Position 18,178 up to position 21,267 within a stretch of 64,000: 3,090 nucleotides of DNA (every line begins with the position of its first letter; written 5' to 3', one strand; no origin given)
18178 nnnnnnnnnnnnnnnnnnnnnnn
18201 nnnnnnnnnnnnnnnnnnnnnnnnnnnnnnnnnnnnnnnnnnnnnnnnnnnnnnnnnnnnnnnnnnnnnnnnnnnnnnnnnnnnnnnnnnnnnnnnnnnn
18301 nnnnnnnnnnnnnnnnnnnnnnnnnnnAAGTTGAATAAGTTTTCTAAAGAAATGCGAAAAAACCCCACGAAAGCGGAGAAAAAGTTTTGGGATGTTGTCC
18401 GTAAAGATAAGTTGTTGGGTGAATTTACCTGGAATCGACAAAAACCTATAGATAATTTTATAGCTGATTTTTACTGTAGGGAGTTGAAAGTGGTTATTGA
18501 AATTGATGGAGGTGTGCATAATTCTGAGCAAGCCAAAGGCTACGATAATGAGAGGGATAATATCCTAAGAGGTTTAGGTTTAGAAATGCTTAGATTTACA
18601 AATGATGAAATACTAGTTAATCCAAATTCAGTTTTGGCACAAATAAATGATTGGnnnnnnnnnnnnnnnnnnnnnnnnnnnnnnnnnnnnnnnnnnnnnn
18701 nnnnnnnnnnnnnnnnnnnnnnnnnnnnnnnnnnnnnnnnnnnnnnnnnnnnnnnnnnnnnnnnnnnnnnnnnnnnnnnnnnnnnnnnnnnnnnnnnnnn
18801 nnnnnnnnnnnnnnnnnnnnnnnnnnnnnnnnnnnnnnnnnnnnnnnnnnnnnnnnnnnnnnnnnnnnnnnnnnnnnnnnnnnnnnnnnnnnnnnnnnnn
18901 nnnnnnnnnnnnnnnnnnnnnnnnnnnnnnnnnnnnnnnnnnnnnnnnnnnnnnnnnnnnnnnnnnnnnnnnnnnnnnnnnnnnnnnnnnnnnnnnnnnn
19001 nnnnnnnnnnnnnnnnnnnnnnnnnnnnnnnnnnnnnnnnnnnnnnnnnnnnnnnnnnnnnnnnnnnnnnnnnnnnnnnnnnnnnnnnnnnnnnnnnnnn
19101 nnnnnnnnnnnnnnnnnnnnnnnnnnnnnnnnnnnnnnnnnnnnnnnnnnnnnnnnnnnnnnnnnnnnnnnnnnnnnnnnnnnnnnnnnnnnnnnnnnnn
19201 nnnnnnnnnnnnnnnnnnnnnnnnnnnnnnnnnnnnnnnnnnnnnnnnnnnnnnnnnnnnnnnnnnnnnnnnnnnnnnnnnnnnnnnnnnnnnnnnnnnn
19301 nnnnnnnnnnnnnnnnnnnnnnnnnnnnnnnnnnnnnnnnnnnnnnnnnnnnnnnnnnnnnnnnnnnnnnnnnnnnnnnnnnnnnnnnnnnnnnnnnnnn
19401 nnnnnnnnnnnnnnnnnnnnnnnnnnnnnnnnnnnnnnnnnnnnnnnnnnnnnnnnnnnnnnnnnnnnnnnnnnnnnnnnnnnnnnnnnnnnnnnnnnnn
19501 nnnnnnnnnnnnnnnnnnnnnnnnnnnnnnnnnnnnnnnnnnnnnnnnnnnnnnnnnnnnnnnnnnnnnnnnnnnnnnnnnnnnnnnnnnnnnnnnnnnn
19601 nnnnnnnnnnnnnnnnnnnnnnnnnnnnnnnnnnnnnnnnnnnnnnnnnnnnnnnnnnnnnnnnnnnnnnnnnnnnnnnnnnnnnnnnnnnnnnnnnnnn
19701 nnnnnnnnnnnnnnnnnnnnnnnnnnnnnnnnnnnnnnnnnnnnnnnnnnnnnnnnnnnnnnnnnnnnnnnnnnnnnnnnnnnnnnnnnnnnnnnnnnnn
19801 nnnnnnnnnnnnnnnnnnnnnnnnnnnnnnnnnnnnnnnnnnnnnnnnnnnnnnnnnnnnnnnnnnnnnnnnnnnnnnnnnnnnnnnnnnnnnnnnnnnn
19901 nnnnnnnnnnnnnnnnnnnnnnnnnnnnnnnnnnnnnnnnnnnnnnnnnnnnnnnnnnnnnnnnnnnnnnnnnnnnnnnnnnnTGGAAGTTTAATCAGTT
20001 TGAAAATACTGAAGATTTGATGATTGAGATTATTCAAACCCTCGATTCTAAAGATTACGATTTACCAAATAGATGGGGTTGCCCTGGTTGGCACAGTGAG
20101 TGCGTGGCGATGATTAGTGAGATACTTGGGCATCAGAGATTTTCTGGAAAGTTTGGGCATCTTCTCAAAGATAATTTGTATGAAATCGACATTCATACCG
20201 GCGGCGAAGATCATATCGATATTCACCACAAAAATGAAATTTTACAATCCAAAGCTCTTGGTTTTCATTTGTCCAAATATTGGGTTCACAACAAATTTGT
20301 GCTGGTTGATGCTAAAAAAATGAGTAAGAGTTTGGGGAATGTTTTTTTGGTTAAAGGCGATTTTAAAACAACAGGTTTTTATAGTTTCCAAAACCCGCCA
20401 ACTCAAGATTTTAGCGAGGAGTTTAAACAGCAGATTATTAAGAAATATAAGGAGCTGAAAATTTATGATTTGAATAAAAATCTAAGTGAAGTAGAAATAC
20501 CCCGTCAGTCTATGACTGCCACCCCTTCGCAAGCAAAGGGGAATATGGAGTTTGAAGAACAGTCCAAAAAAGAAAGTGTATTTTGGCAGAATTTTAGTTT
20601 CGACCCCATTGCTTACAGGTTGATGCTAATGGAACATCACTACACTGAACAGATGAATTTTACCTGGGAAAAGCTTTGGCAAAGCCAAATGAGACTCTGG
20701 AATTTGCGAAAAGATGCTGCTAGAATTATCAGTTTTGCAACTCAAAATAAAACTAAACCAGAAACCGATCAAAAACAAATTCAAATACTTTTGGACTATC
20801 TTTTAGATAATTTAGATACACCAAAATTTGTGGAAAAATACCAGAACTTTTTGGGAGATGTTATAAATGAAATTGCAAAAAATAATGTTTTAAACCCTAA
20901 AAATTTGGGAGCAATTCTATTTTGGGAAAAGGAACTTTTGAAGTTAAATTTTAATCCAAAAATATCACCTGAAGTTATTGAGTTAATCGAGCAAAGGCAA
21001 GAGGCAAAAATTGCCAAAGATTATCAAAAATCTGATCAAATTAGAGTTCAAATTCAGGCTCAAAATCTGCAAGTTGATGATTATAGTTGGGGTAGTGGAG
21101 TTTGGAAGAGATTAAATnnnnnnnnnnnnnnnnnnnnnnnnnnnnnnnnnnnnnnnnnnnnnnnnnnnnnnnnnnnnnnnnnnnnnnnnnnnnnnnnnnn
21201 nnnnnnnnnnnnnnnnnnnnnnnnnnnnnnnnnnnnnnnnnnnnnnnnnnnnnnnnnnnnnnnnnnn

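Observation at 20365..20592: Second in-frame cysS insertion contains a two-hairpin GC-rich element that recurs in dnaX in other reading frames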

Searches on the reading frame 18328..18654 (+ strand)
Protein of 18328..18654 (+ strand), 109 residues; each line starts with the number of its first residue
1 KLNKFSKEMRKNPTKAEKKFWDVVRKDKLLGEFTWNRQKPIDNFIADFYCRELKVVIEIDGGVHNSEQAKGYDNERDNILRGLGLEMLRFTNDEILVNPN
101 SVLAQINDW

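Call 45: find_related_loci(query=A4, collection=metagenome_contigs, flank=1500)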
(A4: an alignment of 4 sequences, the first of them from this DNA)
Query A4 (109 aa) in metagenome_contigs; peptide patterns used: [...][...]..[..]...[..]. (x = any residue, [..] = any of these).
600 stretches matched a pattern (row limit reached: there are more); 530 encode a relative of the query (tblastn E <= 1e-3); the best 80 are kept; 80 distinct loci.
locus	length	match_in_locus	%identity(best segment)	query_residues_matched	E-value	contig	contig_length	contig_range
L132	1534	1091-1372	56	3-96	3e-29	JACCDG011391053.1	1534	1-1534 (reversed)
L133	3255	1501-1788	48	5-102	1e-28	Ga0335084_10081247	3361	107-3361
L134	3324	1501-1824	43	1-109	5e-28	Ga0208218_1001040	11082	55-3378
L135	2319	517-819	46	6-108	1e-27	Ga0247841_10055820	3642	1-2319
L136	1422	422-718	47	5-106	8e-28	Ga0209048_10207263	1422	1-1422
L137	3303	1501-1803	47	6-106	2e-27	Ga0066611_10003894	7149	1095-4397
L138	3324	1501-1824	47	1-109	4e-27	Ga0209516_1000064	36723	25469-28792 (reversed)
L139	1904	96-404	49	1-106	4e-27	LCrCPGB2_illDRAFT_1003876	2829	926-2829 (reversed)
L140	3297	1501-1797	44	2-102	1e-26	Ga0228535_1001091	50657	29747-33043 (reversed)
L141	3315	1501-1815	44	2-108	1e-26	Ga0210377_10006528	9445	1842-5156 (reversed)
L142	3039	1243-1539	47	2-102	1e-26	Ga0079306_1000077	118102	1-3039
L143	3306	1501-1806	43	6-108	2e-26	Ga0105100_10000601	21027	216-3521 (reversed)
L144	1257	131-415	46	10-106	1e-26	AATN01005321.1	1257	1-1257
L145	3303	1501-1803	46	6-109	5e-26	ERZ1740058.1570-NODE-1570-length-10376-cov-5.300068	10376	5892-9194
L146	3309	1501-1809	40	6-109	9e-26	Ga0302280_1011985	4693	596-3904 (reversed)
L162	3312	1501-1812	43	2-106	4e-24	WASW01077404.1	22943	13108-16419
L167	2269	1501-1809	44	2-106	9e-24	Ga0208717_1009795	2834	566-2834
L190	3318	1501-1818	43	1-108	1e-22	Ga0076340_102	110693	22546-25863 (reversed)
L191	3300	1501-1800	40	6-106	2e-22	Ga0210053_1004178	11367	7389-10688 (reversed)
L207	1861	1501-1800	38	6-106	4e-22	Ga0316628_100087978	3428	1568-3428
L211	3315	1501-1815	42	1-108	7e-22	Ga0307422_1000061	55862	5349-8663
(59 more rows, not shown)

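Call 61: search_solved_structures(query=window:18328-18654:+, max_evalue=1)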
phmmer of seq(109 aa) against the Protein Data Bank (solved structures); distinct sequences matched with E-value up to 1: 1.
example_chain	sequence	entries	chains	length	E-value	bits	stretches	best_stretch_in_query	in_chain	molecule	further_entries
3hrl_A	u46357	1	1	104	5.5e-17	65.1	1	14-106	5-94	Endonuclease-Like Protein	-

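Call 62: search_protein_families(library=ncbifam, proteins=[window:18328-18654:+], max_evalue=0.01)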
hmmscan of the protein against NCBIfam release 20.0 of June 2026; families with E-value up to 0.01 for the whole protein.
seq(109 aa): 1 family
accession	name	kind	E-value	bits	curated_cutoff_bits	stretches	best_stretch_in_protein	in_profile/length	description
NF007294.0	PRK09767.1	equivalog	4.1e-19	68.8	218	1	4-106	7-106/117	DUF559 domain-containing protein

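Call 63: search_protein_families(library=padloc, proteins=[window:18328-18654:+], max_evalue=0.01)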
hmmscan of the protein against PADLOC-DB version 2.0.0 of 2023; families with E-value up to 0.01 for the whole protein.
seq(109 aa): 3 families
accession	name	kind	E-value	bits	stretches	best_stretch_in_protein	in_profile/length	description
PDLC02868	DpdF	-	1.3e-05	21.1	1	46-101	84-139/1078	DpdF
PDLC03210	mREase_II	-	0.00013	19.4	1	44-106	53-115/294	Type II methyl-directed restriction enzyme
PDLC05067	PDC-S69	-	0.0061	14.2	1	34-95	209-270/289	-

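Call 82: search_protein_families(library=pfam, proteins=[L211:442-3315:+, L191:121-2259:+, L143:103-2169:+, L190:478-2280:+, L167:745-2268:+, L162:697-2124:+, L207:130-1860:+], max_evalue=0.00001)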
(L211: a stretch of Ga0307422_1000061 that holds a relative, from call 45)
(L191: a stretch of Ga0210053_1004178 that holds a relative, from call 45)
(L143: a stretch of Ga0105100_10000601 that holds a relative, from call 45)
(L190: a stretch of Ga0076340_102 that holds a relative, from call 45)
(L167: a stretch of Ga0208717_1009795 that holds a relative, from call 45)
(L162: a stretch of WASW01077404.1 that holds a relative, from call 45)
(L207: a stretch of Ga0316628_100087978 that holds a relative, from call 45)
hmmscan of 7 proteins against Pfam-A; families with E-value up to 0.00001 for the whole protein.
L211:442-3315:+ (958 aa): 6 families
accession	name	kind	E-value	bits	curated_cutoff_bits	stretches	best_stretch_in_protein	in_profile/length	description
PF18766.7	SWI2_SNF2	-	6.8e-76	255.2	26.7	1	494-724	12-218/221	SWI2/SNF2 ATPase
PF04313.20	HSDR_N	-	4.5e-52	177.2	25.1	1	9-225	2-196/198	Type I restriction enzyme R protein N terminus (HSDR_N)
PF04480.18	DUF559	-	5.6e-30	103.9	20.6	1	354-457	2-105/109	Protein of unknown function (DUF559)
PF22679.2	T1R_D3-like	-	3.6e-24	86.4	27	1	821-897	78-156/158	Type I restriction enzyme subunit R domain 3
PF04851.21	ResIII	-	2.2e-19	70.4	22.5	1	498-663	22-163/164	Type III restriction enzyme, res subunit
PF11867.13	T1RH-like_C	-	2.7e-07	30.7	26.8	1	915-957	2-44/329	Type I restriction enzyme HindI endonuclease subunit-like, C-terminal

L191:121-2259:+ (713 aa): 4 families
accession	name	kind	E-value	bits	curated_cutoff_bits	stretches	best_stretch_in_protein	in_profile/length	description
PF02384.22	N6_Mtase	-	2.4e-106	356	20.4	2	195-426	2-235/311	N-6 DNA Methylase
PF04480.18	DUF559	-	6.1e-38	129.5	20.6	1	459-564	5-108/109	Protein of unknown function (DUF559)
PF12161.14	HsdM_N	-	2.1e-22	80.6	24.5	1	14-183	1-135/135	HsdM N-terminal domain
PF18741.7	MTES_1575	-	5.9e-09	36.3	38.2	1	485-562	12-94/96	REase_MTES_1575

L143:103-2169:+ (689 aa): 4 families
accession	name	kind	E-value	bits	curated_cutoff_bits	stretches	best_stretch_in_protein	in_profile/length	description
PF02384.22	N6_Mtase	-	3.6e-109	365.3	20.4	1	158-439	2-279/311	N-6 DNA Methylase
PF04480.18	DUF559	-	7.6e-36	122.7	20.6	1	465-568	5-106/109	Protein of unknown function (DUF559)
PF12161.14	HsdM_N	-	5.5e-25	89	24.5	1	16-144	2-133/135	HsdM N-terminal domain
PF18741.7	MTES_1575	-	2.9e-08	34.1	38.2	1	491-568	12-94/96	REase_MTES_1575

L190:478-2280:+ (601 aa): 3 families
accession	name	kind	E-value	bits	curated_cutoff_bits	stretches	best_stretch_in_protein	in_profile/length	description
PF00275.25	EPSP_synthase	-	2e-119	399.5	22.8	2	33-321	3-283/417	EPSP synthase (3-phosphoshikimate 1-carboxyvinyltransferase)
PF04480.18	DUF559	-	6.6e-27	94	20.6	1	342-449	2-108/109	Protein of unknown function (DUF559)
PF18741.7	MTES_1575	-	2.8e-06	27.8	38.2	0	372-449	12-96/96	REase_MTES_1575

L167:745-2268:+ (508 aa): 4 families
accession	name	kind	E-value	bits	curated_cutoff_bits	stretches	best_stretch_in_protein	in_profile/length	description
PF04480.18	DUF559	-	1.2e-31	109.2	20.6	1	252-359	2-108/109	Protein of unknown function (DUF559)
PF03308.22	MeaB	-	4.1e-25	88.7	23.1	1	406-507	33-133/273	Methylmalonyl Co-A mutase-associated GTPase MeaB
PF02310.24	B12-binding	-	9.9e-14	51.7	32.1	1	42-145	2-104/121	B12 binding domain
PF18741.7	MTES_1575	-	7.8e-08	32.7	38.2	1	278-358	10-95/96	REase_MTES_1575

L162:697-2124:+ (476 aa): 2 families
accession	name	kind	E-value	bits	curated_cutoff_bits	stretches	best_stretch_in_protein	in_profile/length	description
PF04480.18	DUF559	-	2.9e-31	108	20.6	1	270-375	4-107/109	Protein of unknown function (DUF559)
PF18741.7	MTES_1575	-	7.1e-08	32.9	38.2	1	297-374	12-94/96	REase_MTES_1575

L207:130-1860:+ (577 aa): 5 families
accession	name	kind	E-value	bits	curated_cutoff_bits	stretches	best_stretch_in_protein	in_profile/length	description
PF04313.20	HSDR_N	-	1.9e-48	165.4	25.1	1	14-228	2-197/198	Type I restriction enzyme R protein N terminus (HSDR_N)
PF04480.18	DUF559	-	9.5e-34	116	20.6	1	456-560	5-107/109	Protein of unknown function (DUF559)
PF18766.7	SWI2_SNF2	-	2.7e-33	115.9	26.7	1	288-424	1-104/221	SWI2/SNF2 ATPase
PF04851.21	ResIII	-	4.3e-08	33.7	22.5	1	331-426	22-113/164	Type III restriction enzyme, res subunit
PF18741.7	MTES_1575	-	1.2e-07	32.2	38.2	1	482-559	12-94/96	REase_MTES_1575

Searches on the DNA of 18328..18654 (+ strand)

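Call 46: search_with_rna_model(model_id=R1, sources=[L132, L133, L134, L135, L136, L137, L138, L139, L140, L141, L142, L143, L144, L145, L146, L147, L148, L149, L150, L151, L152, L153, L154, L155, L156, L157, L158, L159, L160, L161, L162, L163, L164, L165, L166, L167, L168, L169, L170, L171, L172, L173, L174, L175, L176, L177, L178, L179, L180, L181, L182, L183, L184, L185, L186, L187, L188, L189, L190, L191, L192, L193, L194, L195, L196, L197, L198, L199, L200, L201, L202, L203, L204, L205, L206, L207, L208, L209, L210, L211], max_evalue=1)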
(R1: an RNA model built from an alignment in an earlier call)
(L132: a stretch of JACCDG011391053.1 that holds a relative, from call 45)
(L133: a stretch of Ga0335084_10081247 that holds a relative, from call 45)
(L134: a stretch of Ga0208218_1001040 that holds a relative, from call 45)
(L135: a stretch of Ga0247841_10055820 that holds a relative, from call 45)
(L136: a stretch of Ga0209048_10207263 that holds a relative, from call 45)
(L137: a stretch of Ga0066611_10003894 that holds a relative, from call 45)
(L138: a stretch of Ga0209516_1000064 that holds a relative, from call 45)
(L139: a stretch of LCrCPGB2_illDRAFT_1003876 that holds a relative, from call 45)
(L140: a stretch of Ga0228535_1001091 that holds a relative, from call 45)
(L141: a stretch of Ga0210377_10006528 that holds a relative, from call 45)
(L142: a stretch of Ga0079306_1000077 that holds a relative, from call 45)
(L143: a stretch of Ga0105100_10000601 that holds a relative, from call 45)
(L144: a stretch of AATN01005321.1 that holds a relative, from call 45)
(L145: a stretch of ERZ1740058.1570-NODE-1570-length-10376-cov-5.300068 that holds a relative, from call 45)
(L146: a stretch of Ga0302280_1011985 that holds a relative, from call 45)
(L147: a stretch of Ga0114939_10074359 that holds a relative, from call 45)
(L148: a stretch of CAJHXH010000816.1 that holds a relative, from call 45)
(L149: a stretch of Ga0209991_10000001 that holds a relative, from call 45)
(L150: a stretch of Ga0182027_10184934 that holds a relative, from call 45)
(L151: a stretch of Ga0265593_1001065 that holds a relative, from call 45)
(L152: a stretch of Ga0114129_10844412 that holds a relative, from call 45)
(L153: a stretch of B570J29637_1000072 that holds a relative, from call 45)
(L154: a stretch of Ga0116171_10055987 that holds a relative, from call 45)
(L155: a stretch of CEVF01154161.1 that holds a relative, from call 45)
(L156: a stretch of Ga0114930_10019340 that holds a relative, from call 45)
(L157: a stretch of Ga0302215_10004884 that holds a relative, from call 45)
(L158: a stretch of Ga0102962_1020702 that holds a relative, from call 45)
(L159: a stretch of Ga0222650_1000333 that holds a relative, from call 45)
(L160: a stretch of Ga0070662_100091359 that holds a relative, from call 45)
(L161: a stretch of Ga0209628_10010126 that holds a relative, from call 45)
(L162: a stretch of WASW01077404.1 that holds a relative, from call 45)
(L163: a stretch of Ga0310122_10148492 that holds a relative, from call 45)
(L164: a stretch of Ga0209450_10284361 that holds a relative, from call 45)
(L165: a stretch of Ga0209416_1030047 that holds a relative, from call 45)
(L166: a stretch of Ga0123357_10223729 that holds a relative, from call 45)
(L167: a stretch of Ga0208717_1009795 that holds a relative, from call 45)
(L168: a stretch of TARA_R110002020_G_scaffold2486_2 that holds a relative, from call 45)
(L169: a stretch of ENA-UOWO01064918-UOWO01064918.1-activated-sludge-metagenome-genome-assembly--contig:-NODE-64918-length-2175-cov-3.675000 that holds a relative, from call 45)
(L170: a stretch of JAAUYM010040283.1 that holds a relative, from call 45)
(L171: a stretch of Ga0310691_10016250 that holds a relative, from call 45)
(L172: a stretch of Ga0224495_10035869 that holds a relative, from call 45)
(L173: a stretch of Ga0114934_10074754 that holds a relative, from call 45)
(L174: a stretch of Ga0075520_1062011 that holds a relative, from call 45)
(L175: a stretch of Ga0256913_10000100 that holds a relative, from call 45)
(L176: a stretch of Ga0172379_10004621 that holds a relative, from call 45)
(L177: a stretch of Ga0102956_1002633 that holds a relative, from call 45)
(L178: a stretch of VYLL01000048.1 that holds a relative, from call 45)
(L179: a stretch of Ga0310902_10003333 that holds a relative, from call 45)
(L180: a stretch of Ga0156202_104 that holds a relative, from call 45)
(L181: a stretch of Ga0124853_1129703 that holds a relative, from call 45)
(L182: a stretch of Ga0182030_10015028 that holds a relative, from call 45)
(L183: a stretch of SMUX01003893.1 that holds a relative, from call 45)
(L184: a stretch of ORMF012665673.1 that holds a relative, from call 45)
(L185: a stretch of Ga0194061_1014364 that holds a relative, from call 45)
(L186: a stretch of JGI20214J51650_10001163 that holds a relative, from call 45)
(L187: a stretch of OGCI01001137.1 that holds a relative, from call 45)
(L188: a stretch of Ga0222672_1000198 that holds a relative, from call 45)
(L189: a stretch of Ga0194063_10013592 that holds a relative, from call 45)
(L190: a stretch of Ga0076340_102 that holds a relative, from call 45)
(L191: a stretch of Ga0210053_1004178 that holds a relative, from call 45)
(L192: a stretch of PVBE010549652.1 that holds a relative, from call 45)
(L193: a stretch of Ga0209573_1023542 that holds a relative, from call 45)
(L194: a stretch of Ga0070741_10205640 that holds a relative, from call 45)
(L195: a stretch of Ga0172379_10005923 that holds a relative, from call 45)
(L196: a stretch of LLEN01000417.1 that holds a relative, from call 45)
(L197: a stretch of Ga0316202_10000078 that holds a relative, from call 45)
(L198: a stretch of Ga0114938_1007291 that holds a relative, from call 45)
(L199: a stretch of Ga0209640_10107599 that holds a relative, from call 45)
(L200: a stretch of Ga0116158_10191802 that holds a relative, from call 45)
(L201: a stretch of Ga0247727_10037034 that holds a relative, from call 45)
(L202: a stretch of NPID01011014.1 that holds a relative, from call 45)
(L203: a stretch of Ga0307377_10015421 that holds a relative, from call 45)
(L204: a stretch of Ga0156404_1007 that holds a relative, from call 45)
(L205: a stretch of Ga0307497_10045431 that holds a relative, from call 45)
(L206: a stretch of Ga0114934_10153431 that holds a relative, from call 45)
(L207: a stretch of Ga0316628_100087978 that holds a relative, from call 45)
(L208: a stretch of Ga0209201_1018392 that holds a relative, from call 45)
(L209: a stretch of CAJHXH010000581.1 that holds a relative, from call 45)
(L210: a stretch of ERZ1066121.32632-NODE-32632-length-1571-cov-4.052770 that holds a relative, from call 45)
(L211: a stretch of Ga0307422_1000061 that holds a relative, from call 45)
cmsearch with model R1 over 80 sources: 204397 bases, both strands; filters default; matches with E-value up to 1: 55.
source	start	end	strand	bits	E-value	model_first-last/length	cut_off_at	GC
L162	730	784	+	64.9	5.4e-14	1-54/54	no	0.62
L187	1822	1883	+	42.8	1.6e-08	1-54/54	no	0.53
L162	1826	1888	-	42.3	2.1e-08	1-54/54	no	0.56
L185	2067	2121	-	37.1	4.1e-07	1-54/54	no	0.64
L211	1414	1459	-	36.1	7.2e-07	1-54/54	no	0.57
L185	1340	1395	-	35.9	8.3e-07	1-54/54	no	0.68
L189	1340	1395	-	35.9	8.3e-07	1-54/54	no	0.68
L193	1080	1132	+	35.1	1.3e-06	1-54/54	no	0.64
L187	1386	1442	-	33.4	3.3e-06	1-54/54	no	0.56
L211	1812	1857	+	28.8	4.6e-05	1-54/54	no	0.67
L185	1399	1453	-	28.8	4.8e-05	1-54/54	no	0.65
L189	1399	1453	-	28.8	4.8e-05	1-54/54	no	0.65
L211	551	596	-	28.5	5.3e-05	1-54/54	no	0.67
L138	1844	1917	+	28.3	6.3e-05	1-54/54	no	0.61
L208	2743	2791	-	28.2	6.5e-05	1-54/54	no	0.55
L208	2234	2282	-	28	7.1e-05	1-54/54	no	0.55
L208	26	74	-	27.5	9.8e-05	1-54/54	no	0.53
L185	1281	1336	-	27.1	0.00012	1-54/54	no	0.66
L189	1281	1336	-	27.1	0.00012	1-54/54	no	0.66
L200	494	542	-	26.7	0.00015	1-54/54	no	0.51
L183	1575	1625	+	26.5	0.00017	1-54/54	no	0.67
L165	1156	1212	+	25.7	0.00028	1-54/54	no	0.53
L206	561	624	-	23.5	0.00092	1-54/54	no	0.66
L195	992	1036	+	20.3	0.0058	1-54/54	no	0.62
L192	1597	1652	+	19.8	0.0078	1-54/54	no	0.57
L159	1403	1457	-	19.6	0.0086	1-54/54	no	0.64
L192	1136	1182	-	19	0.012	1-54/54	no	0.66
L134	2155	2199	+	18.1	0.021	1-54/54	no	0.73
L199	516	567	+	17.9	0.023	1-54/54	no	0.52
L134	1120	1164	+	17.7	0.026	1-54/54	no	0.76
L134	2000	2044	+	17.6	0.028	1-54/54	no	0.76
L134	1272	1316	+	17.3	0.032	1-54/54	no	0.76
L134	1848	1892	+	17.1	0.037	1-54/54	no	0.71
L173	514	550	+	16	0.067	1-54/54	no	0.51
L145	1152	1212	+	15.7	0.081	1-54/54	no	0.51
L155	1402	1460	+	15.4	0.093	1-54/54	no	0.51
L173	353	389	+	15.4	0.094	1-54/54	no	0.49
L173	752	770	-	15.1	0.12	27-47/54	no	0.68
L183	969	1021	-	15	0.12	1-54/54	no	0.64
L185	1864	1910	+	14.7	0.15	1-54/54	no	0.66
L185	1998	2044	+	14.6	0.15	1-54/54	no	0.66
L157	545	562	+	13.7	0.25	28-47/54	no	0.67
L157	1236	1253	-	13.7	0.25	28-47/54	no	0.67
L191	1089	1110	-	13.3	0.32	26-47/54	no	0.55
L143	2039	2097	-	13.2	0.34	1-54/54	no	0.42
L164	461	481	-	13.1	0.36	28-47/54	no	0.52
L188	2147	2188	-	12.9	0.41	1-54/54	no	0.57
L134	1348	1419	-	12.5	0.49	1-54/54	no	0.62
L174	110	127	-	12.5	0.5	28-47/54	no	0.72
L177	276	310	-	12.2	0.6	1-54/54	no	0.6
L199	59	124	-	12.1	0.64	1-54/54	no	0.64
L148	1851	1867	-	11.8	0.76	29-47/54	no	0.71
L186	1832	1867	+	11.6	0.85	1-54/54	no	0.58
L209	1373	1423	-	11.4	0.94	1-54/54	no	0.65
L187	1856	1876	-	11.3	1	29-47/54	no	0.67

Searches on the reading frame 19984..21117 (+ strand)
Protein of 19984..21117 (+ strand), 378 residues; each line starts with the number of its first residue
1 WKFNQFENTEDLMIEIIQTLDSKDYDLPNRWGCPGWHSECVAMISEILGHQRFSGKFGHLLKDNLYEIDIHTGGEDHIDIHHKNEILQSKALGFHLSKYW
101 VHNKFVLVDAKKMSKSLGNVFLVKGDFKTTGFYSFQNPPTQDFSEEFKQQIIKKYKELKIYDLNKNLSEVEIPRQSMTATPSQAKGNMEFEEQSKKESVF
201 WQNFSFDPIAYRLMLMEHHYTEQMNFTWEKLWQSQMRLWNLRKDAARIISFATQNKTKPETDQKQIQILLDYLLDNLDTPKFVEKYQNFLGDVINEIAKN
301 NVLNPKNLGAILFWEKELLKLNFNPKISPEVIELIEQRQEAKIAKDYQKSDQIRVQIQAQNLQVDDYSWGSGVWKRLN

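Call 34: find_homologous_proteins(query=window:19984-21117:+, max_evalue=1e-20)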
Query window:19984-21117:+ (378 aa): 201 proteins with E <= 1e-20 among 2468 candidates; the best 120 are listed.
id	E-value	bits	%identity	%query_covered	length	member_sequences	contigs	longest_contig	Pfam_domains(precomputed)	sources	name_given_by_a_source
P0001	8.8e-192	655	79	99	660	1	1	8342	PF01406.26,PF13238.13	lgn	-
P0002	3.8e-137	476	60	99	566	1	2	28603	PF01406.26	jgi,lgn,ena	jgi:cysteinyl-tRNA synthetase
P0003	9.3e-135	468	60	99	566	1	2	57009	PF01406.26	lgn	-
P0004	2.1e-133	463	59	99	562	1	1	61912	PF01406.26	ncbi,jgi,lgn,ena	ncbi:MAG: hypothetical protein WCK98_01260 [bacterium]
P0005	1.1e-120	421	52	73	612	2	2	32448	PF04480.19,PF01406.26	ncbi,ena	-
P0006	4.4e-115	403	54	99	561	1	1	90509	PF01406.26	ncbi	-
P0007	8.3e-110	386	49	99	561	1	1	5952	PF01406.26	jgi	jgi:cysteinyl-tRNA synthetase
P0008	2.5e-109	384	71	36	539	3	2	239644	PF01406.26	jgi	jgi:cysteinyl-tRNA synthetase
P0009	4.2e-105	370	49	99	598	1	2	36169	PF01406.26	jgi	-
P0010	6.4e-102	360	55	46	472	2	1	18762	PF01406.26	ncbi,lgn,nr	ncbi:hypothetical protein HC864_04625 [Candidatus Gracilibacteria bacterium]|nr:hypothetical protein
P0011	2.2e-101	358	49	100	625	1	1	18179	PF01406.26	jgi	jgi:cysteinyl-tRNA synthetase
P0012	3.4e-101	357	47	99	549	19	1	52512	PF01406.26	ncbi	-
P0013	4.4e-98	347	60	45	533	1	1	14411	PF01406.26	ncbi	-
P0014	4.4e-97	344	50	99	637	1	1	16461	PF01406.26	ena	-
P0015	4.8e-97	344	47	52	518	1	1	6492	PF01406.26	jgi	jgi:cysteinyl-tRNA synthetase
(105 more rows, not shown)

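Call 36: find_encoding_contigs(protein=P0005, flank=2000, max_places=2)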
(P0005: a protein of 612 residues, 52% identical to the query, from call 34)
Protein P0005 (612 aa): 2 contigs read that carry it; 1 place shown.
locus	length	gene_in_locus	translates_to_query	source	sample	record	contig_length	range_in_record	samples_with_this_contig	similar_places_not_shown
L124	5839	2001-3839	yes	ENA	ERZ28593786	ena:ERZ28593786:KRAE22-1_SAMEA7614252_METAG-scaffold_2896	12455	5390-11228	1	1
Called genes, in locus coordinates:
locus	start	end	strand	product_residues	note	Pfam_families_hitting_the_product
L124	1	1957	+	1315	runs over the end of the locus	PF18501:REC1, PF22222:Cpf1_PI-like, PF18516:RuvC_1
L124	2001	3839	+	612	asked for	PF01406:tRNA-synt_1e, PF04480:DUF559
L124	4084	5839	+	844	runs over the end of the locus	PF02861:Clp_N (weak), PF02861:Clp_N (weak), PF00004:AAA, PF17871:AAA_lid_9, PF00004:AAA, PF07724:AAA_2, PF07728:AAA_5, PF10431:ClpB_D2-small, +13 more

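Call 37: find_encoding_contigs(protein=P0001, flank=2000, max_places=2)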
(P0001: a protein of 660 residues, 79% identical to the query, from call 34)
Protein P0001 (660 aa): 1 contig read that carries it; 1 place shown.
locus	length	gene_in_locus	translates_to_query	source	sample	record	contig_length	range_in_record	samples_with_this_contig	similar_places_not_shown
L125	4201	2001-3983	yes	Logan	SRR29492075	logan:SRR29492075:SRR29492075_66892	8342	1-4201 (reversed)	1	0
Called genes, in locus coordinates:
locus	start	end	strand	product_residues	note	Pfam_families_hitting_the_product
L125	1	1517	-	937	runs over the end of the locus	PF07517:SecA_DEAD, PF01043:SecA_PP_bind, PF21090:P-loop_SecA, PF07516:SecA_SW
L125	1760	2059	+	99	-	PF01406:tRNA-synt_1e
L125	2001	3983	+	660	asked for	PF13238:AAA_18 (weak), PF01406:tRNA-synt_1e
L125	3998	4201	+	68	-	?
